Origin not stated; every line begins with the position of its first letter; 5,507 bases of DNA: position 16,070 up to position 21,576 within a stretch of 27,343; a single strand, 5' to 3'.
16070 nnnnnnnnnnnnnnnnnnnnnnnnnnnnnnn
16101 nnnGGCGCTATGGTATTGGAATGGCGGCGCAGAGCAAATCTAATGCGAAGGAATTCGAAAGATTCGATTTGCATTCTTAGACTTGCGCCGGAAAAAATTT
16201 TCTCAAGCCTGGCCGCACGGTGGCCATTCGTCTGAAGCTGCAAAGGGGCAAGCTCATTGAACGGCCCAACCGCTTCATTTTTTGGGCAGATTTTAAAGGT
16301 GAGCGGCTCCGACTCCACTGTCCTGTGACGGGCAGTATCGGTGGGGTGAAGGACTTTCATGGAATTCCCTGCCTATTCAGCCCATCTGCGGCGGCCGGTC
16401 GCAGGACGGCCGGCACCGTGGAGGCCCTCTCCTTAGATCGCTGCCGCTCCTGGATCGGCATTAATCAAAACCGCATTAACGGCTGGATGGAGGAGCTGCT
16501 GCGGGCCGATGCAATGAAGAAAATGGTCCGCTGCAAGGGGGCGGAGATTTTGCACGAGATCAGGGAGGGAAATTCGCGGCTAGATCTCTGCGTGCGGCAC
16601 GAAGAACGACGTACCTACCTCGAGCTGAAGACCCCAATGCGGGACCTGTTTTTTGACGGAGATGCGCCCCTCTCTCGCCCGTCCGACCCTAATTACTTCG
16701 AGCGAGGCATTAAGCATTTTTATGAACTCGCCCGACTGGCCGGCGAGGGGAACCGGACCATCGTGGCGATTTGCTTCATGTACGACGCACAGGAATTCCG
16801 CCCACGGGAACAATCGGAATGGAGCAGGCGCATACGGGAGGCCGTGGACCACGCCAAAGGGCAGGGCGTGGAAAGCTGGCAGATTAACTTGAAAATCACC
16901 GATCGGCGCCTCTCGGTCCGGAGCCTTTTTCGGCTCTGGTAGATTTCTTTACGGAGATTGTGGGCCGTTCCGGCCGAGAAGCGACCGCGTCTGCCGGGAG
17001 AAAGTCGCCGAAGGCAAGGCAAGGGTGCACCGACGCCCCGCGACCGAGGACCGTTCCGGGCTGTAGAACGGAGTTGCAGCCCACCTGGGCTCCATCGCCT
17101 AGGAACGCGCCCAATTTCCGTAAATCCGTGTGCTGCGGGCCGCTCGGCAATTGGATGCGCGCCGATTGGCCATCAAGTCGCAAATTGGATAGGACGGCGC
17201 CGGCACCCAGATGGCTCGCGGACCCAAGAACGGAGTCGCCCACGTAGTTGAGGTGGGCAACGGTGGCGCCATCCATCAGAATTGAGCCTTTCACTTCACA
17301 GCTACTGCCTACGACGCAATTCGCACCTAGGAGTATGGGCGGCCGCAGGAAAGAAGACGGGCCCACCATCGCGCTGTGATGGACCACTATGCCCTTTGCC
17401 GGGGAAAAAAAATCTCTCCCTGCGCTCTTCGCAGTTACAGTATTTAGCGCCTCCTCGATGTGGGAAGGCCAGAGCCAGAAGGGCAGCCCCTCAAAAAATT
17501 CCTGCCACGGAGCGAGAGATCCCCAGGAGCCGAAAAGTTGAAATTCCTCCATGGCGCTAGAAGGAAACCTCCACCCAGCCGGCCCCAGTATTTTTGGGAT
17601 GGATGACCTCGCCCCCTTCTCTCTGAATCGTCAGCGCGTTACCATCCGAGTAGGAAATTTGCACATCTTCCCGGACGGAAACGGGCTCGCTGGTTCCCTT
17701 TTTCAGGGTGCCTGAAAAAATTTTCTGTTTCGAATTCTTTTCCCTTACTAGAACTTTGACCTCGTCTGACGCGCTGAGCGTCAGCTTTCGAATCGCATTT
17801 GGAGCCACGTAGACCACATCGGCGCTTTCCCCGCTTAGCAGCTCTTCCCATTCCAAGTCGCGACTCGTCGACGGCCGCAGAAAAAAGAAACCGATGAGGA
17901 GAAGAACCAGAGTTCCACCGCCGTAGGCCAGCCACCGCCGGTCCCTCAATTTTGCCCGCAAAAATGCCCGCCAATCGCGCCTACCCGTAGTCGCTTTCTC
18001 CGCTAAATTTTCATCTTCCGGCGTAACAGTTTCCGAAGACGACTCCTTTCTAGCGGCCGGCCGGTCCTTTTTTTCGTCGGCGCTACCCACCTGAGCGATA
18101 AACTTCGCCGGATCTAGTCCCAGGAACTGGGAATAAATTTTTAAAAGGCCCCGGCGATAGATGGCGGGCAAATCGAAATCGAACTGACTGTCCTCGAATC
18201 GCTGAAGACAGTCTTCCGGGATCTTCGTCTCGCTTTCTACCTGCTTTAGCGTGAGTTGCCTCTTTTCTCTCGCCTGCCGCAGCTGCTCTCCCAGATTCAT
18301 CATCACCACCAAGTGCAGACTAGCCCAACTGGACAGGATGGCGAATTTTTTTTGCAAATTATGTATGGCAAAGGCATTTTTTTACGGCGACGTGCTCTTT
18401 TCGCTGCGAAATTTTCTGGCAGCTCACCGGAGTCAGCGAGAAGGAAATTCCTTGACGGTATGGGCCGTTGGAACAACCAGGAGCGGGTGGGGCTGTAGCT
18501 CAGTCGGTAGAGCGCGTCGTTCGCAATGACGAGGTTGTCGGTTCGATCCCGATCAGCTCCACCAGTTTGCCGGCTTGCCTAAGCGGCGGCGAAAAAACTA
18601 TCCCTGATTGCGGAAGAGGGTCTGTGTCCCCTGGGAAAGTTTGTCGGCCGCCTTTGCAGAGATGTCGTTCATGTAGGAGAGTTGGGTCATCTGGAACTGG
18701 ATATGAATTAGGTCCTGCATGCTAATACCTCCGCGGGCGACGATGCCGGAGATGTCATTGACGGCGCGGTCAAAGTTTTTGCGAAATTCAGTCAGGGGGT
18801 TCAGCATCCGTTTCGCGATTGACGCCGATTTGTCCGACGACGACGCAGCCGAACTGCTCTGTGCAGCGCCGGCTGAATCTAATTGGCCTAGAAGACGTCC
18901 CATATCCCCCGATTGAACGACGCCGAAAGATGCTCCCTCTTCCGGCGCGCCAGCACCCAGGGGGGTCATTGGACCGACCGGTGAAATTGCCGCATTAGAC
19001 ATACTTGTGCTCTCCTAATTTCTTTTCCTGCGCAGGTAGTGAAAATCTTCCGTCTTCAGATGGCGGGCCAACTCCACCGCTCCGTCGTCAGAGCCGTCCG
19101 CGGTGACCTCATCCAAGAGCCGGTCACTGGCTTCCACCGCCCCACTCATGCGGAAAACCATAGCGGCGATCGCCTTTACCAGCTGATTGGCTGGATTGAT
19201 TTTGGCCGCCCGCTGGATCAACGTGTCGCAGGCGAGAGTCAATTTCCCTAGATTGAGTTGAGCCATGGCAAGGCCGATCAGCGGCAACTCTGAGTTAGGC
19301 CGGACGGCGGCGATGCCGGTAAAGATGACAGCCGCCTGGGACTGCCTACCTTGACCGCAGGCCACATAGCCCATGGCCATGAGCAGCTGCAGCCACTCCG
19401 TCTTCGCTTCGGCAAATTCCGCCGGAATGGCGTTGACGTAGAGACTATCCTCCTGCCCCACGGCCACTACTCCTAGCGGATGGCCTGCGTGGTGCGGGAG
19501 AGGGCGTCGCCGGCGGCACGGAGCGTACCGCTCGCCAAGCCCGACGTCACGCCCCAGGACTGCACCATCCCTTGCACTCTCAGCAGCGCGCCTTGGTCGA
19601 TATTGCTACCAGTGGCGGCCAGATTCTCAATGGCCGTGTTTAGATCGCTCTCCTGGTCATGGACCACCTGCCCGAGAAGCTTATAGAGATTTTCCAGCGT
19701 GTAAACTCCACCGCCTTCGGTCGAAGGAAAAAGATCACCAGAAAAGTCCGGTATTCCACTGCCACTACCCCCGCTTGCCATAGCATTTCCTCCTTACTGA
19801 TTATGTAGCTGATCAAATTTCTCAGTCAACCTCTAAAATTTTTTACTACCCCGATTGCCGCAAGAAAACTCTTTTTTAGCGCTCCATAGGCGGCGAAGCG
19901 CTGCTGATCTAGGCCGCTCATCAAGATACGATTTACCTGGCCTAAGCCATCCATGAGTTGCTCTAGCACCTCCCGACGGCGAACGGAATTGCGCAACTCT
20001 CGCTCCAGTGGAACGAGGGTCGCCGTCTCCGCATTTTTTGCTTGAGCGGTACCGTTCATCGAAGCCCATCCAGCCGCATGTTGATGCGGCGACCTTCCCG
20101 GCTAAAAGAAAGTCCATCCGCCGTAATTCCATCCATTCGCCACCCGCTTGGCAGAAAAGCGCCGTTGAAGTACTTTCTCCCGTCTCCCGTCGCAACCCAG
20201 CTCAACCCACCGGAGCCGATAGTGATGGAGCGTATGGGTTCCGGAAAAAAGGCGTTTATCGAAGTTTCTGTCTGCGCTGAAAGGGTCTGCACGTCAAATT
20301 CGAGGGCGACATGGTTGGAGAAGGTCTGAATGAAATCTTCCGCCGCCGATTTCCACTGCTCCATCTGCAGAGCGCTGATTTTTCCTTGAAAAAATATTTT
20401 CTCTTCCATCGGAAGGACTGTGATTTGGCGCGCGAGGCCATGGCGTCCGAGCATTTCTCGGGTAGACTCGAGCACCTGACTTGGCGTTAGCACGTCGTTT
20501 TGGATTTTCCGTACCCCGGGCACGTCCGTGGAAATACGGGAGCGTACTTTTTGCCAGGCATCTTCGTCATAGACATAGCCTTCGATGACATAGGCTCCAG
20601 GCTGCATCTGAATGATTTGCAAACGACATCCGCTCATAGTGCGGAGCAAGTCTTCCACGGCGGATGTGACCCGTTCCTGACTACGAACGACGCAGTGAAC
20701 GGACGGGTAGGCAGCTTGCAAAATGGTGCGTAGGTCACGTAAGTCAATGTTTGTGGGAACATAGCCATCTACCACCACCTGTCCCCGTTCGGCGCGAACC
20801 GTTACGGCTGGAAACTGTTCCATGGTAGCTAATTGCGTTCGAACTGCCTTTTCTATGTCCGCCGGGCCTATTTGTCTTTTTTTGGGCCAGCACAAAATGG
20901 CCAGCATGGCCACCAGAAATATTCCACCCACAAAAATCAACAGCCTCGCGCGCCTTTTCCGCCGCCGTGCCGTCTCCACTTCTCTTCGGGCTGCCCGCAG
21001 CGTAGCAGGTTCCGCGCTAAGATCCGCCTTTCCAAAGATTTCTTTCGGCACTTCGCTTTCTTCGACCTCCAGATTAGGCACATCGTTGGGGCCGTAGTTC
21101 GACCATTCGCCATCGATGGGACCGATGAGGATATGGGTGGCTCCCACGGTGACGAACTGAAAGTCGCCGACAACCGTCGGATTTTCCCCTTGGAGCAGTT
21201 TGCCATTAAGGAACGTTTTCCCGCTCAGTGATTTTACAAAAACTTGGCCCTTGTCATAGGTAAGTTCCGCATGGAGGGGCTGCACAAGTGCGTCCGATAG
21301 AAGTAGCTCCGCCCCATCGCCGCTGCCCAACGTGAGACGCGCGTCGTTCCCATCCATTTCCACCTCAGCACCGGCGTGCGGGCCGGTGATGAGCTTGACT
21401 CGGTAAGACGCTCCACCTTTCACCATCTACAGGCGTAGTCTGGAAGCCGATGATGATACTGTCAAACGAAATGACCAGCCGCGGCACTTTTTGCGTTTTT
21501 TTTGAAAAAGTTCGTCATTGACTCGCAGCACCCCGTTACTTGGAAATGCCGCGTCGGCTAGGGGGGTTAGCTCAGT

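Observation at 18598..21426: Non-flagellar type III secretion module sctD-E-F-G-I in a probable Opitutales bacterium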

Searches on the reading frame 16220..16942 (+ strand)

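Call 74: search_protein_families(library=pfam, proteins=[window:16220-16942:+], max_evalue=0.001)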
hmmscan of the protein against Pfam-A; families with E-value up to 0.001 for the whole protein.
window:16220-16942:+ (240 aa): 2 families
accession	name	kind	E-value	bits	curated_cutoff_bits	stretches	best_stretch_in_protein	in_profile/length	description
PF03749.19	SfsA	-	2.7e-15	56.8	22.8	1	87-228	4-136/138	Sugar fermentation stimulation protein RE domain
PF17746.7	SfsA_N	-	2.7e-08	34.2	25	1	13-81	1-63/63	SfsA N-terminal OB domain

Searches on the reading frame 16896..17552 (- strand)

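Call 74: search_protein_families(library=pfam, proteins=[window:16896-17552:-], max_evalue=0.001)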
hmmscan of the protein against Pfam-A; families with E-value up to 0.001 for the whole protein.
window:16896-17552:- (218 aa): 3 families
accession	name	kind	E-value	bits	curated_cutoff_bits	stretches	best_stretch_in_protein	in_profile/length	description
PF00132.30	Hexapep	-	1.2e-14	53.7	27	2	149-178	2-31/36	Bacterial transferase hexapeptide (six repeats)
PF25084.1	LbH_EIF2B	-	1.6e-08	34.9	54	1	57-123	24-89/105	EIF2B subunit epsilon LbH domain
PF14602.12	Hexapep_2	-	7.8e-05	22.8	27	0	72-99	1-27/34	Hexapeptide repeat of succinyl-transferase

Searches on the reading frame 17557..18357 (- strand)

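Call 74: search_protein_families(library=pfam, proteins=[window:17557-18357:-], max_evalue=0.001)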
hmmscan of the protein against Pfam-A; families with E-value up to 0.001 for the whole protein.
window:17557-18357:- (266 aa): 4 families
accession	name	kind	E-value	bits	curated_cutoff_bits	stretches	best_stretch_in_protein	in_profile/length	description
PF13413.12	HTH_25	-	7.1e-16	58.2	24.6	1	25-85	1-61/62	Helix-turn-helix domain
PF12844.13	HTH_19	-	1.7e-05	25.1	30.2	1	23-91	1-63/64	Helix-turn-helix domain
PF07497.18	Rho_RNA_bind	-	8.1e-05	22.8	27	1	177-214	22-59/73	Rho termination factor, RNA-binding domain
PF13464.11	RodZ_C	-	0.00016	22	23.9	1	193-257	1-64/72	RodZ C-terminal domain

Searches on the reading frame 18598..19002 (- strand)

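Call 3: search_protein_families(library=pfam, proteins=[window:18598-19002:-], max_evalue=1)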
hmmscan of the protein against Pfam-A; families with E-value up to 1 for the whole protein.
window:18598-19002:- (134 aa): 2 families
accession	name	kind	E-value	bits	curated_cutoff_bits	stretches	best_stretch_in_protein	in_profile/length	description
PF17001.10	T3SS_basalb_I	-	1.1e-05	26.2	32.4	1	56-133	15-94/94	Type III secretion basal body protein I, YscI, HrpB, PscI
PF08542.16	Rep_fac_C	-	0.17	12.7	23.6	1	62-108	5-49/88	Replication factor C C-terminal domain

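Call 4: search_protein_families(library=ncbifam, proteins=[window:18598-19002:-], max_evalue=1)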
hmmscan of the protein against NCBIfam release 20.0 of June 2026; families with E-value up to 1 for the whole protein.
window:18598-19002:- (134 aa): 0 families

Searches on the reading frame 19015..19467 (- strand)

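Call 3: search_protein_families(library=pfam, proteins=[window:19015-19467:-], max_evalue=1)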
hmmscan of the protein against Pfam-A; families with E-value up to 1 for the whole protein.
window:19015-19467:- (150 aa): 2 families
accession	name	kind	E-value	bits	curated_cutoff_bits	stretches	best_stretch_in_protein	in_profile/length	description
PF14559.12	TPR_19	-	0.00037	21.2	25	1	39-78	4-43/68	Tetratricopeptide repeat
PF13174.12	TPR_6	-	0.024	15.7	26.3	0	66-83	6-23/33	Tetratricopeptide repeat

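Call 4: search_protein_families(library=ncbifam, proteins=[window:19015-19467:-], max_evalue=1)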
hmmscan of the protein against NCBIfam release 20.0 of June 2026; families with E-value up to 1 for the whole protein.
window:19015-19467:- (150 aa): 5 families
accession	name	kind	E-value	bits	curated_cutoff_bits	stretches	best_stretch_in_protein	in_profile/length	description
NF052304.1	CdsG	equivalog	2.3e-10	40.8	170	1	26-135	8-117/133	CdsG family type III secretion system protein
NF052415.1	T3SS_chap_SctY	equivalog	9.4e-07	29.3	70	1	26-99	6-84/106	type III secretion apparatus assembly chaperone SctY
TIGR02552.1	LcrH_SycD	equivalog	6.8e-06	25.8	104.8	1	18-125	10-116/136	SycD/LcrH family type III secretion system chaperone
TIGR02917.1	PEP_TPR_lipo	equivalog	0.0001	20.4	312.2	1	20-133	289-401/899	XrtA/PEP-CTERM system TPR-repeat protein PrsT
TIGR03939.1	PGA_TPR_OMP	equivalog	0.11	10.7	366.65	1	70-134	405-468/800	poly-beta-1,6 N-acetyl-D-glucosamine export porin PgaA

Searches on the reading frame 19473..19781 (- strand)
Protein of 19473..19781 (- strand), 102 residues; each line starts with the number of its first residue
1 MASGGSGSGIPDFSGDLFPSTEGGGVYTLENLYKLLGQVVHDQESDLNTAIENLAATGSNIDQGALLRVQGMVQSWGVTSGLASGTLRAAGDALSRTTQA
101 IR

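Call 3: search_protein_families(library=pfam, proteins=[window:19473-19781:-], max_evalue=1)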
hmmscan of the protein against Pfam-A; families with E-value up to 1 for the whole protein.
window:19473-19781:- (102 aa): 1 family
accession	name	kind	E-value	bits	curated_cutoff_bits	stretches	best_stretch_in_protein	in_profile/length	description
PF09392.15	T3SS_needle_F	-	1.5e-07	31.9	29.4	1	31-96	3-66/71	Type III secretion needle MxiH, YscF, SsaG, EprI, PscF, EscF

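Call 4: search_protein_families(library=ncbifam, proteins=[window:19473-19781:-], max_evalue=1)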
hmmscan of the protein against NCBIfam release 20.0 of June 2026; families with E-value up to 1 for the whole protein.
window:19473-19781:- (102 aa): 1 family
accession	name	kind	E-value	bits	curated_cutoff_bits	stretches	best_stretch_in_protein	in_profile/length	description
TIGR02105.1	III_needle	equivalog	0.04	14.3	41.7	1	31-99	5-70/72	type III secretion system needle filament subunit SctF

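Call 43: search_solved_structures(query=window:19473-19781:-, max_evalue=10, show_alignments=3)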
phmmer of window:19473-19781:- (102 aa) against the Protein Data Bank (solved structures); distinct sequences matched with E-value up to 10: 3.
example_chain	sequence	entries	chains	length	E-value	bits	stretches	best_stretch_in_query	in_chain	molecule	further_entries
9vqo_B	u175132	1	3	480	0.88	13.1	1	37-91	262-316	Odorant receptor coreceptor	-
9vqr_B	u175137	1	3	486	0.89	13.1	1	37-91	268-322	Odorant receptor coreceptor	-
9vqp_B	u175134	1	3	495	0.91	13.1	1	37-91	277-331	Odorant receptor coreceptor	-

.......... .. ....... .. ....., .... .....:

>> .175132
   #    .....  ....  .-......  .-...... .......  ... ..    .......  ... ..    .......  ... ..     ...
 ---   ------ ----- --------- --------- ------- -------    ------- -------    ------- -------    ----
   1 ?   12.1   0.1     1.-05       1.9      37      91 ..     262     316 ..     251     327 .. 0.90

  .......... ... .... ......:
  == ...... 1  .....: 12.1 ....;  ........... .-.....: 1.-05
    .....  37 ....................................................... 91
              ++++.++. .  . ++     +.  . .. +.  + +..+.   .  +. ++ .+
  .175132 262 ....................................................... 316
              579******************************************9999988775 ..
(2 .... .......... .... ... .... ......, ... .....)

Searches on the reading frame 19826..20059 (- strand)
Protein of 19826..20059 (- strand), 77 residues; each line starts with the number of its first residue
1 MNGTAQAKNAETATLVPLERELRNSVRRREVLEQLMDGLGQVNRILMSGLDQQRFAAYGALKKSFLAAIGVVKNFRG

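Call 3: search_protein_families(library=pfam, proteins=[window:19826-20059:-], max_evalue=1)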
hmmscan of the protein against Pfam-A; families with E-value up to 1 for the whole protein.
window:19826-20059:- (77 aa): 2 families
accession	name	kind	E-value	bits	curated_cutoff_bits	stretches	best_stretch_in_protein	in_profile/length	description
PF17376.7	DUF5398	-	0.00014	22.6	28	1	8-72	10-74/80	Family of unknown function (DUF5398)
PF08988.15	T3SS_needle_E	-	0.0068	17.1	22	1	18-72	4-60/67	Type III secretion system, cytoplasmic E component of needle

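Call 4: search_protein_families(library=ncbifam, proteins=[window:19826-20059:-], max_evalue=1)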
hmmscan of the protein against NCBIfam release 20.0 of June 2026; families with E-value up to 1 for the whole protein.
window:19826-20059:- (77 aa): 1 family
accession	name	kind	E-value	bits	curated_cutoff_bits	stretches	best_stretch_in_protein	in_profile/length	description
TIGR02501.1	type_III_yscE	equivalog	0.00024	21.4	38.25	1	18-72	4-59/67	EscE/YscE/SsaE family type III secretion system needle protein co-chaperone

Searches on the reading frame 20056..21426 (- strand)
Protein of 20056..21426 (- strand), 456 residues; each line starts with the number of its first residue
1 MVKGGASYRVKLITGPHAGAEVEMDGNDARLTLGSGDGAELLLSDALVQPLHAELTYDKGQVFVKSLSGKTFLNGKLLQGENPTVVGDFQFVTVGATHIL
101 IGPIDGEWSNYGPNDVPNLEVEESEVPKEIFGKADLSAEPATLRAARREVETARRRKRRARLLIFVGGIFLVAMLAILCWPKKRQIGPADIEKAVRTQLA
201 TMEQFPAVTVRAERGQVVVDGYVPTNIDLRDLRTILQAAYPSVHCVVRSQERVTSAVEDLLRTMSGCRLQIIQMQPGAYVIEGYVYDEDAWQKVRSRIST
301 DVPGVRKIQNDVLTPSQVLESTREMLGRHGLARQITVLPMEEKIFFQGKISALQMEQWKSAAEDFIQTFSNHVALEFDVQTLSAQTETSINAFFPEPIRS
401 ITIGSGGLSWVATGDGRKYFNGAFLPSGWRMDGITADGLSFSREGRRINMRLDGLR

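Call 3: search_protein_families(library=pfam, proteins=[window:20056-21426:-], max_evalue=1)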
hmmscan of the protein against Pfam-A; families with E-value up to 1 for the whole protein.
window:20056-21426:- (456 aa): 9 families
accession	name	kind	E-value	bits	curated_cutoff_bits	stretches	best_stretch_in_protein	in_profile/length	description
PF21937.1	Yop-YscD_ppl_2nd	-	1.2e-10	41.3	27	1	253-313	4-65/67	YscD/CdsD-like Bon-like domain 2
PF16697.10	Yop-YscD_cpl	-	3.3e-09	37.3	33.2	1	11-102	1-91/94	Inner membrane component of T3SS, cytoplasmic domain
PF23893.1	Y4YQ_C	-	6.8e-08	32.6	27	1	409-448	12-51/53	Uncharacterised protein Y4YQ C-terminal domain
PF00498.31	FHA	-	1.7e-06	28.8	20.7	1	32-88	2-60/67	FHA domain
PF16693.10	Yop-YscD_ppl_1st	-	6e-06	26.3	24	1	202-236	13-49/62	YscD/CdsD-like Bon-like domain 1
PF04972.22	BON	-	0.0001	22.9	27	1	189-226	3-42/69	BON domain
PF21934.1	Yop-YscD_ppl_3rd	-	0.00058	20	24.3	1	323-379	7-63/64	YscD/CdsD-like Bon-like domain 3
PF22598.2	CdsD_PD2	-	0.014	15.7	27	0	199-241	12-55/61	CdsD, periplasmic PD2 domain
PF00403.32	HMA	-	0.17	12.7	24.8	1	192-238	13-58/62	Heavy-metal-associated domain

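Call 4: search_protein_families(library=ncbifam, proteins=[window:20056-21426:-], max_evalue=1)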
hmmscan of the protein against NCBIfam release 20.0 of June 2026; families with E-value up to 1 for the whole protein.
window:20056-21426:- (456 aa): 4 families
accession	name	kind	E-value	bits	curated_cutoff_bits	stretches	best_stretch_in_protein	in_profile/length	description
TIGR02500.1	type_III_yscD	equivalog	1.6e-48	165.7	86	1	10-452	3-413/413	type III secretion system inner membrane ring subunit SctD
NF041525.1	HrpD5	equivalog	7.3e-21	74.9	300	1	10-316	4-285/314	HrpD5 family protein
NF049868.1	FhaB_Rv0019c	equivalog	8.5e-05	22.6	125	1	9-99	68-156/158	FHA domain-containing protein FhaB/FipA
NF049861.1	SCO2400_fam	subfamily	0.087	13.4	55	1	134-173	72-109/136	SCO2400 family protein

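Call 24: find_homologous_proteins(query=window:20056-21426:-)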
Query window:20056-21426:- (456 aa): 19 proteins with E <= 0.001 among 8000 candidates.
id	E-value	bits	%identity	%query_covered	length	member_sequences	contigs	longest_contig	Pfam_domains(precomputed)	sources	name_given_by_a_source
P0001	0.0e+0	1020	100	100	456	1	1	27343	PF23893.2,PF21937.2,PF00498.32,PF16697.11,PF16693.11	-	-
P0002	3.0e-264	895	86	100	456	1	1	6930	PF23893.2,PF21937.2,PF00498.32,PF16697.11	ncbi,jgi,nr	ncbi:MAG: type III secretion system inner membrane ring subunit SctD [Puniceicoccales bacterium]|jgi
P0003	1.7e-237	807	78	100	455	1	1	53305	PF23893.2,PF21937.2,PF00498.32,PF16697.11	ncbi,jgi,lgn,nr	ncbi:MAG: type III secretion system inner membrane ring subunit SctD [Puniceicoccales bacterium]|jgi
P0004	8.7e-203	692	69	95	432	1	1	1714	PF23893.2,PF21937.2,PF00498.32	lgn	-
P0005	1.4e-193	662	65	99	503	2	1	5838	PF23893.2,PF21934.2,PF21937.2,PF00498.32,PF16697.11,PF16693.11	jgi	jgi:type III secretion system YscD/HrpQ family protein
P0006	6.5e-186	637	62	99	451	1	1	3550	PF23893.2,PF21937.2,PF00498.32,PF16697.11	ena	-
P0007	1.8e-179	615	63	95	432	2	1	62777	PF23893.2,PF21934.2,PF21937.2,PF00498.32,PF16697.11,PF16693.11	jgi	jgi:type III secretion system YscD/HrpQ family protein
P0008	3.8e-133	463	47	99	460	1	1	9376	PF23893.2,PF21937.2,PF00498.32,PF16697.11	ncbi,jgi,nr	ncbi:MAG: type III secretion system inner membrane ring subunit SctD [Puniceicoccales bacterium]|jgi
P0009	6.9e-133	462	46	99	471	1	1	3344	PF23893.2,PF21937.2,PF16697.11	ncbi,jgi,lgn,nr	ncbi:MAG: type III secretion system inner membrane ring subunit SctD [Puniceicoccales bacterium]|jgi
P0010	7.6e-131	455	45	100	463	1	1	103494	PF23893.2,PF21934.2,PF21937.2,PF16697.11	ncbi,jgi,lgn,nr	ncbi:MAG: type III secretion system inner membrane ring subunit SctD [Puniceicoccales bacterium]|jgi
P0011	4.0e-130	453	46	99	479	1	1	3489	PF23893.2,PF16697.11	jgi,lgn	jgi:type III secretion system YscD/HrpQ family protein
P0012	8.7e-129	448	46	98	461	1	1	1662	PF23893.2,PF21937.2,PF00498.32,PF16697.11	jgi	jgi:type III secretion system YscD/HrpQ family protein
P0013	2.4e-127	444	48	95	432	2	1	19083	PF23893.2,PF21937.2,PF00498.32,PF16697.11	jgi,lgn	jgi:type III secretion system YscD/HrpQ family protein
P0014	3.1e-112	394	42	99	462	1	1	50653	PF23893.2,PF21934.2,PF21937.2,PF16697.11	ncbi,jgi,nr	ncbi:MAG: type III secretion system inner membrane ring subunit SctD [Puniceicoccales bacterium]|jgi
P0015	2.0e-110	388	41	100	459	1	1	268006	PF23893.2,PF21937.2,PF00498.32,PF16697.11,PF16693.11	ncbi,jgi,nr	ncbi:MAG: type III secretion system inner membrane ring subunit SctD [Puniceicoccales bacterium]|jgi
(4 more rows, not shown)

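Call 28: find_encoding_contigs(protein=P0003, flank=10000, max_places=3)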
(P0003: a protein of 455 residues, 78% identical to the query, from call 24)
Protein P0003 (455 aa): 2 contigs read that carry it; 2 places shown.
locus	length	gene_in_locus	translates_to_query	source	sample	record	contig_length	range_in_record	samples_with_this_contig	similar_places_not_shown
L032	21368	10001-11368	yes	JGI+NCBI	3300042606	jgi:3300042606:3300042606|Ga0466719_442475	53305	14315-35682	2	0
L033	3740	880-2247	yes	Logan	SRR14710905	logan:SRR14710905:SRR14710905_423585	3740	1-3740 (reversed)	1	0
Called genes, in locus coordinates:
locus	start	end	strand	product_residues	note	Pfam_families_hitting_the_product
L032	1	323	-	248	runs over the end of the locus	PF00535:Glycos_transf_2, PF10111:Glyco_tranf_2_2 (weak)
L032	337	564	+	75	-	-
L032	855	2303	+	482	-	-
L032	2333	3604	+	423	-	PF00749:tRNA-synt_1c, PF19269:Anticodon_2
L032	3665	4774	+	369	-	PF13188:PAS_8 (faint), PF00512:HisKA, PF02518:HATPase_c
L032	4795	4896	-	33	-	-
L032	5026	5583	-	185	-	PF08207:EFP_N, PF01132:EFP, PF09285:Elong-fact-P_C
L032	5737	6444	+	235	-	PF05198:IF3_N, PF00707:IF3_C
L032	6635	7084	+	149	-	-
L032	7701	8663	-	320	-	-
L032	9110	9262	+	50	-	-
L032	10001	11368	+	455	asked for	PF16697:Yop-YscD_cpl, PF00498:FHA (weak), PF21937:Yop-YscD_ppl_2nd (weak), PF23893:Y4YQ_C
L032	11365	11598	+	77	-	-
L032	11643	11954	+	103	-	PF09392:T3SS_needle_F (weak)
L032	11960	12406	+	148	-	-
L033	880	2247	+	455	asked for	PF16697:Yop-YscD_cpl, PF00498:FHA (weak), PF21937:Yop-YscD_ppl_2nd (weak), PF23893:Y4YQ_C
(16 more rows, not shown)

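Call 33: find_encoding_contigs(protein=P0002, flank=10000, max_places=3)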
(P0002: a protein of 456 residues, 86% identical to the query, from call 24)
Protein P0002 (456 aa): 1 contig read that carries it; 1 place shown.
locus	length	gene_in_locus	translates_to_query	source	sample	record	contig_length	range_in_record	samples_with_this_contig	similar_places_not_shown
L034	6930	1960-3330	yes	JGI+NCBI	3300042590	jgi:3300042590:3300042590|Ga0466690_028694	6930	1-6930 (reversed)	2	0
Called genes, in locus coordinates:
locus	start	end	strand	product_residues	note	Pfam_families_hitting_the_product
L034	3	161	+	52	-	?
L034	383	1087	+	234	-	PF05198:IF3_N, PF00707:IF3_C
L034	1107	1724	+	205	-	-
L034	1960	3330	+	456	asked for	PF16697:Yop-YscD_cpl, PF00498:FHA (weak), PF21937:Yop-YscD_ppl_2nd (weak), PF23893:Y4YQ_C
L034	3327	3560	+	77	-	-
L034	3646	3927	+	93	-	PF09392:T3SS_needle_F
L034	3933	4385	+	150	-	-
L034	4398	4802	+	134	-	PF09392:T3SS_needle_F (weak)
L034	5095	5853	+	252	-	PF12844:HTH_19 (weak), PF13413:HTH_25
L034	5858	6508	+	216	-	PF00132:Hexapep (faint), PF25084:LbH_EIF2B (weak), PF25087:GMPPB_C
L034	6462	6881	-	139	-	PF03749:SfsA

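Call 42: search_solved_structures(query=window:20056-21426:-, max_evalue=0.01)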
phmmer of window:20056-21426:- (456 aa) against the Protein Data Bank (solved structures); distinct sequences matched with E-value up to 0.01: 3.
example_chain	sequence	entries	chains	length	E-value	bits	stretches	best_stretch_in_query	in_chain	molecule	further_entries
4alz_A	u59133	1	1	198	1.7e-08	37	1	191-376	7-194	YOP PROTEINS TRANSLOCATION PROTEIN D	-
4qo6_A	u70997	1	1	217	0.0012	21.1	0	202-332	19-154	Adenylate cyclase-like protein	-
4qq0_A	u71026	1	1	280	0.0019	20.4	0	201-332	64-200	Adenylate cyclase-like protein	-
